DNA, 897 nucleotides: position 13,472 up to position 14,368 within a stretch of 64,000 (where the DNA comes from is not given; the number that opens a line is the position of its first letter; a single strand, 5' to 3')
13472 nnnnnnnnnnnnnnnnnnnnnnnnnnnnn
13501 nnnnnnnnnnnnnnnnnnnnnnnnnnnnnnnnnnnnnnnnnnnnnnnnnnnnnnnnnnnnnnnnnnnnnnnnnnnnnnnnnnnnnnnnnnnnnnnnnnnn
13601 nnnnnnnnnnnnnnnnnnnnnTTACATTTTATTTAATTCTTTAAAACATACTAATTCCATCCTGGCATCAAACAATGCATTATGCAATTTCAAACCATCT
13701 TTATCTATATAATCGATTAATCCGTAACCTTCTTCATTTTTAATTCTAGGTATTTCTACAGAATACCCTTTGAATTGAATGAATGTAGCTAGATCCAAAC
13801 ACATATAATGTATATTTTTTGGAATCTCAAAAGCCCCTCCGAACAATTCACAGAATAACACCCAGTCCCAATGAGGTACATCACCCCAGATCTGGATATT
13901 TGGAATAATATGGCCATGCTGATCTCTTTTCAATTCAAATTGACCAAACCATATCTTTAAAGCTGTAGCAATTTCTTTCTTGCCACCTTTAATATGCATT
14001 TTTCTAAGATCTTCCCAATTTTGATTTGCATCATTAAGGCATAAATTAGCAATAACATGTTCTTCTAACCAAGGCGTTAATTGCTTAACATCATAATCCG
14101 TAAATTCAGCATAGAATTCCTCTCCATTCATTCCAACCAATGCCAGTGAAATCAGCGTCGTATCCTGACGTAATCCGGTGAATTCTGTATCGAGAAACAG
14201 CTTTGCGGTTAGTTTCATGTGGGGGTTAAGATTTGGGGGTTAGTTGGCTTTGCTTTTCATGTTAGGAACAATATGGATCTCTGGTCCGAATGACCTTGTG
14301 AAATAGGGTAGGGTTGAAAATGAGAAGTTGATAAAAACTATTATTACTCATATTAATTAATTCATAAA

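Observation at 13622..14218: DEDDh (Rv2179c-like) 3'-5' exonuclease occupies the slot of NrN or the SAM-AMP lyase: candidate signal off-switch by non-orthologous displacement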

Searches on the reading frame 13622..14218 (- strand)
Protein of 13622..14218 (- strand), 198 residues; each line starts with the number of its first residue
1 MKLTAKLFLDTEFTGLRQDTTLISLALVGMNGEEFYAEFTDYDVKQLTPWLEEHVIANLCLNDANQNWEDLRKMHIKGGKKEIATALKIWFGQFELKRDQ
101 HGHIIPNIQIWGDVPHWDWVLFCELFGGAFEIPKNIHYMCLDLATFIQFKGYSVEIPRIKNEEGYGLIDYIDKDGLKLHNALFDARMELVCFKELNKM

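Call 4: search_protein_families(library=pfam, proteins=[window:13622-14218:-], max_evalue=0.01)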
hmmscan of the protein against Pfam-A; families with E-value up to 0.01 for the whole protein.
window:13622-14218:- (198 aa): 2 families
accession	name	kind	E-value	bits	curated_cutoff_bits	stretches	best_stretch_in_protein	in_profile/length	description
PF16473.11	Rv2179c-like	-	4.7e-08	33.4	27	1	6-191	2-172/177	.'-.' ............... Rv2179c-like domain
PF00929.31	RNase_T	-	0.001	20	24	0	8-157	2-134/164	Exonuclease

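Call 5: search_protein_families(library=ncbifam, proteins=[window:13622-14218:-], max_evalue=0.01)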
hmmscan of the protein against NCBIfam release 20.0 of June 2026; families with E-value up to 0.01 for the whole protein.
window:13622-14218:- (198 aa): 1 family
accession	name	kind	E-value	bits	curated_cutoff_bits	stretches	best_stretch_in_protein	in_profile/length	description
NF033638.1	RNase_AS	equivalog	5.8e-15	56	200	1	8-169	2-144/155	polyadenylate-specific 3'-exoribonuclease AS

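Call 7: search_protein_families(library=padloc, proteins=[window:13622-14218:-], max_evalue=0.01)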
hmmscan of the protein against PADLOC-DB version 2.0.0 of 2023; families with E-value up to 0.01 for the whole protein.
window:13622-14218:- (198 aa): 1 family
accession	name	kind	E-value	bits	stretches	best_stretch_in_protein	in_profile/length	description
PDLC01247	DEDDh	-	0.00082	18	1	7-129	1-90/139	"CAS-I,CAS-II,CAS-III,CAS-IV,CAS-V,CAS-VI; associated"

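Call 13: find_homologous_proteins(query=window:13622-14218:-, max_evalue=0.001)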
Query window:13622-14218:- (198 aa): 960 proteins with E <= 0.001 among 983 candidates; the best 120 are listed.
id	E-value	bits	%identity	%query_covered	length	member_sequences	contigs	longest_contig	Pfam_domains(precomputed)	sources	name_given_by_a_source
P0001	4.8e-130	450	96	100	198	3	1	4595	PF16473.12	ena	-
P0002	2.9e-107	375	82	100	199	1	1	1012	PF16473.12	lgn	-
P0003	1.0e-64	236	58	97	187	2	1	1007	PF00929.32,PF16473.12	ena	-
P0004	1.8e-59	219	56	92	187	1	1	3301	PF16473.12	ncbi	-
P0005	4.8e-59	218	56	96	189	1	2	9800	PF16473.12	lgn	-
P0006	4.2e-58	215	56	96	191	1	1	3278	PF16473.12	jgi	-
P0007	2.6e-57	212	55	92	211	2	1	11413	PF16473.12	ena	-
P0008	3.0e-57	212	54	96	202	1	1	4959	PF16473.12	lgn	-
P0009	4.1e-57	211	53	97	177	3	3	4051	PF00929.32,PF16473.12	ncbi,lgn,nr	ncbi:MAG: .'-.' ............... [Chitinophagaceae bacterium]|nr:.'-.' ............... [Chitinophagac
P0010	5.0e-56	208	52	96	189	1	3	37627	PF16473.12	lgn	-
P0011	1.1e-55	207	54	96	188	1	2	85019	PF16473.12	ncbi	-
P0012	1.2e-55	207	54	92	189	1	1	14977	PF16473.12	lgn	-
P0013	1.7e-55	206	55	97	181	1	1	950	PF00929.32,PF16473.12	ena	-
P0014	2.2e-55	206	54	96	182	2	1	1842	PF16473.12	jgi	jgi:hypothetical protein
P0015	1.1e-54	203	52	98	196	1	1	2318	PF16473.12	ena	-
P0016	1.3e-54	203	54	95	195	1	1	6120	PF16473.12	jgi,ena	-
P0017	6.7e-54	201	52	97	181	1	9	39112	PF00929.32,PF16473.12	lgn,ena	-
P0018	1.3e-53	200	52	95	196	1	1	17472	PF16473.12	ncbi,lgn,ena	-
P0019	1.6e-53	200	54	96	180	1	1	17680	PF16473.12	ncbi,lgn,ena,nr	ncbi:MAG TPA: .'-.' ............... [Chitinophagales bacterium]|nr:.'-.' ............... [Chitinopha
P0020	1.9e-53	199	53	97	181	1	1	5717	PF00929.32,PF16473.12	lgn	-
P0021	2.0e-53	199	53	97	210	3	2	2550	PF16473.12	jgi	jgi:hypothetical protein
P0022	7.0e-53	198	54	96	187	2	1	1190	PF00929.32,PF16473.12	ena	-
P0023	1.3e-52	197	55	97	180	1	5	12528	PF16473.12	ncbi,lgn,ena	-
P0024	1.9e-52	196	52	96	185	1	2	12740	PF00929.32,PF16473.12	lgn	-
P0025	2.1e-52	196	50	94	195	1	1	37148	PF16473.12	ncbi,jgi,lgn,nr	ncbi:MAG: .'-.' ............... [bacterium]|nr:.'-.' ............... [bacterium]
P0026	4.2e-52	195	55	94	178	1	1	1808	PF16473.12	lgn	-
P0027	7.1e-52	194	55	93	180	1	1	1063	PF16473.12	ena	-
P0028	7.8e-52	194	53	97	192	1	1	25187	PF16473.12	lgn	-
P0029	1.5e-51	193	53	91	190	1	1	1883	PF16473.12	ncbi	-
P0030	2.1e-51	193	50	92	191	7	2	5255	PF16473.12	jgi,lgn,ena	jgi:hypothetical protein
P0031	1.2e-50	190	48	98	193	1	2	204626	PF00929.32,PF16473.12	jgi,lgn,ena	-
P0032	1.6e-50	190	51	95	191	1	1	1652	PF16473.12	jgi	-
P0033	3.0e-50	189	51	96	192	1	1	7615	PF16473.12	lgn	-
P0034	4.2e-50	188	49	95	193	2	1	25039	PF16473.12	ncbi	-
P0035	7.5e-50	188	49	95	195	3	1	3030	PF16473.12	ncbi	-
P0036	9.2e-50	187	49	96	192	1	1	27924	PF16473.12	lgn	-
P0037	1.5e-49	187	50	97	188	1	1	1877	PF16473.12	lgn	-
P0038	1.7e-49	186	50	96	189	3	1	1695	PF16473.12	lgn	-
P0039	2.1e-49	186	48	96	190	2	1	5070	PF16473.12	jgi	jgi:hypothetical protein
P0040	2.2e-49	186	50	95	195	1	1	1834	PF16473.12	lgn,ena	-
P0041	2.6e-49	186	49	98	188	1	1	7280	PF16473.12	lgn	-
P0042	5.0e-49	185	49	96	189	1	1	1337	PF16473.12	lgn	-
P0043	1.0e-48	184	49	96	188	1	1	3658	PF16473.12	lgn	-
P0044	3.9e-48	182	52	94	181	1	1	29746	PF16473.12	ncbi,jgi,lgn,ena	-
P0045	8.3e-48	181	51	91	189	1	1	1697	PF16473.12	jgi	jgi:hypothetical protein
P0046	4.2e-47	179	48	99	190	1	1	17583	PF16473.12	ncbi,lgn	-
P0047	9.3e-47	178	46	98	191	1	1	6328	PF16473.12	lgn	-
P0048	9.7e-47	177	51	96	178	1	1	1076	PF16473.12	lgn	-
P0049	6.2e-46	175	50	97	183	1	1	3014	PF16473.12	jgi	jgi:hypothetical protein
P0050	1.4e-45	174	47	95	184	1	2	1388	PF00929.32,PF16473.12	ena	-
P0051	3.1e-45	173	48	99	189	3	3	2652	PF16473.12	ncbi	ncbi:MAG: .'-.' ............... domain-containing protein [Burkholderiales bacterium]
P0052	3.6e-45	172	45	96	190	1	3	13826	PF00929.32,PF16473.12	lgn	-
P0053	3.8e-45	172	50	97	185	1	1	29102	PF16473.12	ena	-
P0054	4.4e-45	172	48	98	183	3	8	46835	PF16473.12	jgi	-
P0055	4.4e-45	172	50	97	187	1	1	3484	PF16473.12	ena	-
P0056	5.0e-45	172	48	97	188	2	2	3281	PF16473.12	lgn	-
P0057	2.8e-44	169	49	95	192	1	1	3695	PF16473.12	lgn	-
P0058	3.8e-44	169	47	97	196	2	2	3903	PF00929.32,PF16473.12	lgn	-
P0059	7.4e-44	168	46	99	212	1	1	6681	PF16473.12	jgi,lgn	jgi:hypothetical protein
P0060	1.3e-43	167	48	99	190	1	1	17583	PF16473.12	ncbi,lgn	-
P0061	1.4e-43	167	47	96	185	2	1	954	PF16473.12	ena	-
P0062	2.0e-43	167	49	97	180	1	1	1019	PF16473.12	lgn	-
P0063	4.1e-43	166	48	96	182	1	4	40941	PF16473.12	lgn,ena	-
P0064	4.3e-43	166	47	97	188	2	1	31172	PF16473.12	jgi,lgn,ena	-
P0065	5.4e-43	165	47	96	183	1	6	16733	PF16473.12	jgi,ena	-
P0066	6.1e-43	165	46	98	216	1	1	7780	PF16473.12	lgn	-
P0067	6.4e-43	165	46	97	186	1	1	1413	PF16473.12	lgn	-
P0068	7.7e-43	165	48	97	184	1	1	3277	PF16473.12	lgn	-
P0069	8.2e-43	165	47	98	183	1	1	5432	PF16473.12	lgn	-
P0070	9.5e-43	164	47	96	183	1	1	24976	PF16473.12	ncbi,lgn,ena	-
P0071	1.2e-42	164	45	98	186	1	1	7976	PF16473.12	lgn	-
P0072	1.3e-42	164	48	97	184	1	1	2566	PF16473.12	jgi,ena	-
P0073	2.4e-42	163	48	97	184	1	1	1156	PF16473.12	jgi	jgi:hypothetical protein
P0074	2.5e-42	163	45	100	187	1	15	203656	PF16473.12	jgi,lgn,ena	jgi:hypothetical protein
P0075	3.1e-42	163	44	99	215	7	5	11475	PF16473.12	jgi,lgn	-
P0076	7.7e-42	161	49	96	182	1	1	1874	PF16473.12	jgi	jgi:hypothetical protein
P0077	9.8e-42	161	47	96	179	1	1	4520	PF16473.12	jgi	jgi:3' exoribonuclease, RNase T-like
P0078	1.0e-41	161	44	98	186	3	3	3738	PF16473.12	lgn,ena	-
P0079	1.4e-41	161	44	97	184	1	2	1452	PF16473.12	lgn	-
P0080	2.7e-41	160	46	96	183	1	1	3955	PF16473.12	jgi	jgi:hypothetical protein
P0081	2.8e-41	160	48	97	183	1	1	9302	PF16473.12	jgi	jgi:3' exoribonuclease, RNase T-like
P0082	4.3e-41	159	47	96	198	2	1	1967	PF16473.12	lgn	-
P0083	5.2e-41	159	46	95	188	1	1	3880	PF16473.12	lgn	-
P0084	5.9e-41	159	47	99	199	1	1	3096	PF16473.12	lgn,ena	-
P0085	6.9e-41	158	47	97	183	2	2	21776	PF16473.12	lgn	-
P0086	7.6e-41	158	45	97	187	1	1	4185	PF16473.12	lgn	-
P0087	1.3e-40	157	44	95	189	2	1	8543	PF16473.12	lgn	-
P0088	1.7e-40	157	46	96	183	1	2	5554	PF16473.12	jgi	jgi:3' exoribonuclease, RNase T-like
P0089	2.7e-40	156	45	96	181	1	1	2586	PF16473.12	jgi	jgi:hypothetical protein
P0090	2.9e-40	156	46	97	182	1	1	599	PF16473.12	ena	-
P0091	3.2e-40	156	44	97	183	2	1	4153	PF16473.12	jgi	jgi:3' exoribonuclease, RNase T-like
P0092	3.3e-40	156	42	97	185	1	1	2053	PF00929.32,PF16473.12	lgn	-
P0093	3.5e-40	156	45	95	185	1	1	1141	PF16473.12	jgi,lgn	-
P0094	3.6e-40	156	46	96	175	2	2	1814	PF16473.12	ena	-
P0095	3.9e-40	156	46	98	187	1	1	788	PF16473.12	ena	-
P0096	4.1e-40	156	47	96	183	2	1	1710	PF16473.12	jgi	jgi:hypothetical protein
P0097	4.9e-40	156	45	96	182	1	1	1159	PF16473.12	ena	-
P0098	6.9e-40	155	44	96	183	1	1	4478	PF16473.12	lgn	-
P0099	9.5e-40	155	45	96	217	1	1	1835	PF16473.12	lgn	-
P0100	1.2e-39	154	45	97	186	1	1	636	PF16473.12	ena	-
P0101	1.2e-39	154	42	96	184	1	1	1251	PF16473.12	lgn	-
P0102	1.3e-39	154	44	98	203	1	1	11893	PF16473.12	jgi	jgi:hypothetical protein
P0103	1.4e-39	154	47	96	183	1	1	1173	PF16473.12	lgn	-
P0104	1.5e-39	154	44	97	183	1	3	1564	PF16473.12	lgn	-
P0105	1.7e-39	154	47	98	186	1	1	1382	PF16473.12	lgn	-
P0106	2.3e-39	153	45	96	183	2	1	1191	PF16473.12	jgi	jgi:3' exoribonuclease, RNase T-like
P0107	2.3e-39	153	45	99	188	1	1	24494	PF16473.12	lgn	-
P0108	2.6e-39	153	47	97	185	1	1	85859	PF16473.12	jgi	jgi:hypothetical protein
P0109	2.7e-39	153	48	91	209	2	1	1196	PF16473.12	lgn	-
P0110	3.1e-39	153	43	98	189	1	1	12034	PF16473.12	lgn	-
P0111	3.6e-39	153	47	97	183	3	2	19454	PF16473.12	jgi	jgi:hypothetical protein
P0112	4.6e-39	152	44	97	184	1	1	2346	PF16473.12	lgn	-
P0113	5.2e-39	152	45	96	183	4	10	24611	PF16473.12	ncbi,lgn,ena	-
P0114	5.5e-39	152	46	96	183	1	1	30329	PF00929.32,PF16473.12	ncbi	-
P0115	6.0e-39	152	42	98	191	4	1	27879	PF16473.12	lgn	-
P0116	6.2e-39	152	44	96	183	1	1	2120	PF16473.12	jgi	jgi:hypothetical protein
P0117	7.9e-39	152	46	96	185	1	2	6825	PF16473.12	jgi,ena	-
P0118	8.3e-39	152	44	99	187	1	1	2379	PF16473.12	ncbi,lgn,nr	ncbi:MAG: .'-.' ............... [Leadbetterella sp.]|nr:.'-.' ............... [Leadbetterella sp.]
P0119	9.3e-39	151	46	97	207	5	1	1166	PF16473.12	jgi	jgi:hypothetical protein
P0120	1.5e-38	151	45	98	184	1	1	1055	PF16473.12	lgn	-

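Call 15: find_encoding_contigs(protein=P0011, flank=10000, max_places=3)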
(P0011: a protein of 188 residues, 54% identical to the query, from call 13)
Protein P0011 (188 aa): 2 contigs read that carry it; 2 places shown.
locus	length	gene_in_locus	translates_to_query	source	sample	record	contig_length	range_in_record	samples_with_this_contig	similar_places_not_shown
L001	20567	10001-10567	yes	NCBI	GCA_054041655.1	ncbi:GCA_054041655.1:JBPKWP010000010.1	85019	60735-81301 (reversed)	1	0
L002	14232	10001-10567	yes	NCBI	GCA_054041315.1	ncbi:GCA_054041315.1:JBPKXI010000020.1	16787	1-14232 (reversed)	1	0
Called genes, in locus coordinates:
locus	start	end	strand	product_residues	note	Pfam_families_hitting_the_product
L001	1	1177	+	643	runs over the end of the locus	PF07719:TPR_2 (faint), PF14559:TPR_19 (faint), PF13428:TPR_14 (faint), PF07676:PD40 (faint), PF11974:bMG3 (faint), PF13620:CarboxypepD_reg, PF17210:SdrD_B (weak), PF00691:OmpA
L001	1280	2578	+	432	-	PF13088:BNR_2 (weak), PF02012:BNR (faint)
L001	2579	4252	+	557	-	PF02366:PMT, PF13231:PMT_2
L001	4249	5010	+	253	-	PF00005:ABC_tran, PF02463:SMC_N (weak), PF13304:AAA_21 (weak)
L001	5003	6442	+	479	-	PF02646:RmuC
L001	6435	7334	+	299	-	PF00535:Glycos_transf_2, PF13641:Glyco_tranf_2_3 (faint)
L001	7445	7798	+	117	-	-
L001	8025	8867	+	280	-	-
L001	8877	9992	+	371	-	-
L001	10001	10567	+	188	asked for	PF16473:Rv2179c-like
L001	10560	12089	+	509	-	-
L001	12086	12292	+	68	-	-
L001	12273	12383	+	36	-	-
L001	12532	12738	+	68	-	-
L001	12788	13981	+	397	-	PF13173:AAA_14, PF13635:DUF4143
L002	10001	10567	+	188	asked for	PF16473:Rv2179c-like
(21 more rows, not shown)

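Call 16: find_encoding_contigs(protein=P0010, flank=10000, max_places=3)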
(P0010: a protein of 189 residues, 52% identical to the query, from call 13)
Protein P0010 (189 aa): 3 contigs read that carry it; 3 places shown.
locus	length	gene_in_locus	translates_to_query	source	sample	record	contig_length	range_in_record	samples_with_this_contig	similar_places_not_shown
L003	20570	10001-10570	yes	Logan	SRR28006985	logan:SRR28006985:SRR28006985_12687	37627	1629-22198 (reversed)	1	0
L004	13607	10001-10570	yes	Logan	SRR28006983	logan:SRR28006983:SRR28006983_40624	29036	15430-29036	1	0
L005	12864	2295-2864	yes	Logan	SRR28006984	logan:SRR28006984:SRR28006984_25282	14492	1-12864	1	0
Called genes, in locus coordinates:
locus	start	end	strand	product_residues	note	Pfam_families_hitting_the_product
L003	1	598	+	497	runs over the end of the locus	PF12797:Fer4_2 (faint), PF12837:Fer4_6 (faint), PF12838:Fer4_7 (weak), PF13237:Fer4_10, PF13247:Fer4_11, PF14711:Nitr_red_bet_C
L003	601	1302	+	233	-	-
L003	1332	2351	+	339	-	PF02665:Nitrate_red_gam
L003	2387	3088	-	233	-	PF00027:cNMP_binding, PF13545:HTH_Crp_2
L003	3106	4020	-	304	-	PF01967:MoaC, PF00994:MoCF_biosynth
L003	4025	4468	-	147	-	PF02391:MoaE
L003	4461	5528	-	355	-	PF00899:ThiF, PF00581:Rhodanese (faint)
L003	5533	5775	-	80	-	PF02597:ThiS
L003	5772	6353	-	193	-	PF12804:NTP_transf_3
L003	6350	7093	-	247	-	PF01925:TauE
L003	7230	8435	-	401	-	PF03453:MoeA_N, PF00994:MoCF_biosynth, PF03454:MoeA_C (weak)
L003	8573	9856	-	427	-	PF05195:AMP_N, PF00557:Peptidase_M24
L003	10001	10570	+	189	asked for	PF16473:Rv2179c-like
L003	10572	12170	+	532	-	-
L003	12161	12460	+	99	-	-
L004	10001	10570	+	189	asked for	PF16473:Rv2179c-like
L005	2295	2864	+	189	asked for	PF16473:Rv2179c-like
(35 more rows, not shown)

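Call 18: find_encoding_contigs(protein=P0074, flank=8000, max_places=4)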
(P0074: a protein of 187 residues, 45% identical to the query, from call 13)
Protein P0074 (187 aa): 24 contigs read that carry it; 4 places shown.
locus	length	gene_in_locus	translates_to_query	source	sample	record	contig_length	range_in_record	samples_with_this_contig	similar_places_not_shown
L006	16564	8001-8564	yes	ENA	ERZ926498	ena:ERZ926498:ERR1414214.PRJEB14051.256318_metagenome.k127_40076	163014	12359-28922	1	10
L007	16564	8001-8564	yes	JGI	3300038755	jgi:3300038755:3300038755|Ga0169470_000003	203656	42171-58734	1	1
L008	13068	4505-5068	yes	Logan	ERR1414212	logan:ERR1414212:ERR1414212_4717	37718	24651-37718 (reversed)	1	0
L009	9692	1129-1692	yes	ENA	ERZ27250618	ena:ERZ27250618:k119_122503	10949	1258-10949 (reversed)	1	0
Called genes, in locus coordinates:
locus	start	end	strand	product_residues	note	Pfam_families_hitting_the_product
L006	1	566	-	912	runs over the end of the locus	PF02463:SMC_N, PF13304:AAA_21 (faint)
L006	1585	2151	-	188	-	-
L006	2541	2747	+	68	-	-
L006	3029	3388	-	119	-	PF00903:Glyoxalase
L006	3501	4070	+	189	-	PF01936:NYN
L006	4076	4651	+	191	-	PF01936:NYN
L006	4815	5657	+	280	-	-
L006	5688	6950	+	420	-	-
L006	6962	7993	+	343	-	PF03372:Exo_endo_phos (weak)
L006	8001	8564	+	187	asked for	PF16473:Rv2179c-like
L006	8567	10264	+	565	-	PF01544:CorA (weak)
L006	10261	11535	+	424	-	-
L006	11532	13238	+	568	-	PF12469:Cmr2_N (faint), PF22335:Cas10-Cmr2_palm2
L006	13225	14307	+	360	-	PF09700:Cas_Cmr3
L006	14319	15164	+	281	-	PF03787:RAMPs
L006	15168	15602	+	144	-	PF09701:Cas_Cmr5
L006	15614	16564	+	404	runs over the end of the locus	PF03787:RAMPs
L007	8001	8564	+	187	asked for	PF16473:Rv2179c-like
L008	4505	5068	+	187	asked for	PF16473:Rv2179c-like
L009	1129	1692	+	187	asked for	PF16473:Rv2179c-like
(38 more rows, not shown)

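Call 19: find_encoding_contigs(protein=P0031, flank=8000, max_places=3)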
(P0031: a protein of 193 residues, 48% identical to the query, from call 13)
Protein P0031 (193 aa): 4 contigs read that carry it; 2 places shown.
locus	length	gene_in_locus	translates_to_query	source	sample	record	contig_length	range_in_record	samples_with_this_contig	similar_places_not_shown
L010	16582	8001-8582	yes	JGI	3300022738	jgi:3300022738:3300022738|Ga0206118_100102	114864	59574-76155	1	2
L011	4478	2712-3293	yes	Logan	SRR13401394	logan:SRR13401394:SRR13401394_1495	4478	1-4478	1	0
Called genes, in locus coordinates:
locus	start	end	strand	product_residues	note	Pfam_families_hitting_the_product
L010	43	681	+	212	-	PF00440:TetR_N, PF13305:TetR_C_33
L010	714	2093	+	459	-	PF02321:OEP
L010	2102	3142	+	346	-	PF25917:BSH_RND (weak), PF25919:BSH_CusB (weak), PF25973:BSH_CzcB, PF25989:YknX_C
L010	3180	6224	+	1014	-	PF00873:ACR_tran, PF03176:MMPL (weak), PF02355:SecD_SecF_C (faint)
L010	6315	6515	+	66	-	-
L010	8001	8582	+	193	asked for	PF16473:Rv2179c-like, PF00929:RNase_T (weak)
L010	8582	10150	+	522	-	PF01544:CorA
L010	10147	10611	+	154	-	-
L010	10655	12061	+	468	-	-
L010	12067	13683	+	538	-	PF12469:Cmr2_N (weak), PF22335:Cas10-Cmr2_palm2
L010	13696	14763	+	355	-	PF09700:Cas_Cmr3 (weak)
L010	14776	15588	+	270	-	PF03787:RAMPs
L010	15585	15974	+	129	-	PF09701:Cas_Cmr5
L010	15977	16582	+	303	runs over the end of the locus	PF03787:RAMPs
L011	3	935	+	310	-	?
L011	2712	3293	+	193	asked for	PF16473:Rv2179c-like, PF00929:RNase_T (weak)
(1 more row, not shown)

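Call 26: predict_structure(alignment_id=A1)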
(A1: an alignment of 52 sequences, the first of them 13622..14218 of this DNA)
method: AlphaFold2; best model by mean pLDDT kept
length: 198 residues; sequences in the alignment: 52
mean_pLDDT: 95.5   pTM: 0.91
mean pLDDT of the five models: 95.5, 95.0, 94.9, 93.9, 93.6
residues with pLDDT >= 90: 191; 70-90: 4; 50-70: 2; < 50: 1
segments of 3 or more residues with pLDDT < 50: none
pLDDT, mean of each block of 10 residues (from residue 1): 83 95 98 98 98 98 96 98 98 94 96 94 96 94 97 95 94 94 98 95
secondary structure, 60 per line:
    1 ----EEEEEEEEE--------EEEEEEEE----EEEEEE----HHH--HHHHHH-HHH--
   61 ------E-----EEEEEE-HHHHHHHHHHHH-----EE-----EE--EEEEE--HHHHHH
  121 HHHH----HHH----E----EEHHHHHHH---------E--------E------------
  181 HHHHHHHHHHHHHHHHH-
elements in order: E5-13 E22-29 E34-39 H49-54 E73-78 H80-91 E108-112 H115-124 H143-149 H181-197

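Call 29: search_solved_structures(query=A1, max_evalue=0.01, show_alignments=2)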
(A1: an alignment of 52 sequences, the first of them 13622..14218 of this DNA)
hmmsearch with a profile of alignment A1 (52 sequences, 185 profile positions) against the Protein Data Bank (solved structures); distinct sequences matched with E-value up to 0.01: 3.
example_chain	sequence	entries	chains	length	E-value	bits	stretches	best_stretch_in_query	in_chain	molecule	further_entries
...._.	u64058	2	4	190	2.1e-17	66.9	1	3-137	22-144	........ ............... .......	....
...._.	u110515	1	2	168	3.7e-17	66.1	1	5-138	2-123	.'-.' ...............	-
4oke_A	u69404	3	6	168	4.2e-17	65.8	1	5-138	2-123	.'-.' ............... Rv2179c/MT2234.1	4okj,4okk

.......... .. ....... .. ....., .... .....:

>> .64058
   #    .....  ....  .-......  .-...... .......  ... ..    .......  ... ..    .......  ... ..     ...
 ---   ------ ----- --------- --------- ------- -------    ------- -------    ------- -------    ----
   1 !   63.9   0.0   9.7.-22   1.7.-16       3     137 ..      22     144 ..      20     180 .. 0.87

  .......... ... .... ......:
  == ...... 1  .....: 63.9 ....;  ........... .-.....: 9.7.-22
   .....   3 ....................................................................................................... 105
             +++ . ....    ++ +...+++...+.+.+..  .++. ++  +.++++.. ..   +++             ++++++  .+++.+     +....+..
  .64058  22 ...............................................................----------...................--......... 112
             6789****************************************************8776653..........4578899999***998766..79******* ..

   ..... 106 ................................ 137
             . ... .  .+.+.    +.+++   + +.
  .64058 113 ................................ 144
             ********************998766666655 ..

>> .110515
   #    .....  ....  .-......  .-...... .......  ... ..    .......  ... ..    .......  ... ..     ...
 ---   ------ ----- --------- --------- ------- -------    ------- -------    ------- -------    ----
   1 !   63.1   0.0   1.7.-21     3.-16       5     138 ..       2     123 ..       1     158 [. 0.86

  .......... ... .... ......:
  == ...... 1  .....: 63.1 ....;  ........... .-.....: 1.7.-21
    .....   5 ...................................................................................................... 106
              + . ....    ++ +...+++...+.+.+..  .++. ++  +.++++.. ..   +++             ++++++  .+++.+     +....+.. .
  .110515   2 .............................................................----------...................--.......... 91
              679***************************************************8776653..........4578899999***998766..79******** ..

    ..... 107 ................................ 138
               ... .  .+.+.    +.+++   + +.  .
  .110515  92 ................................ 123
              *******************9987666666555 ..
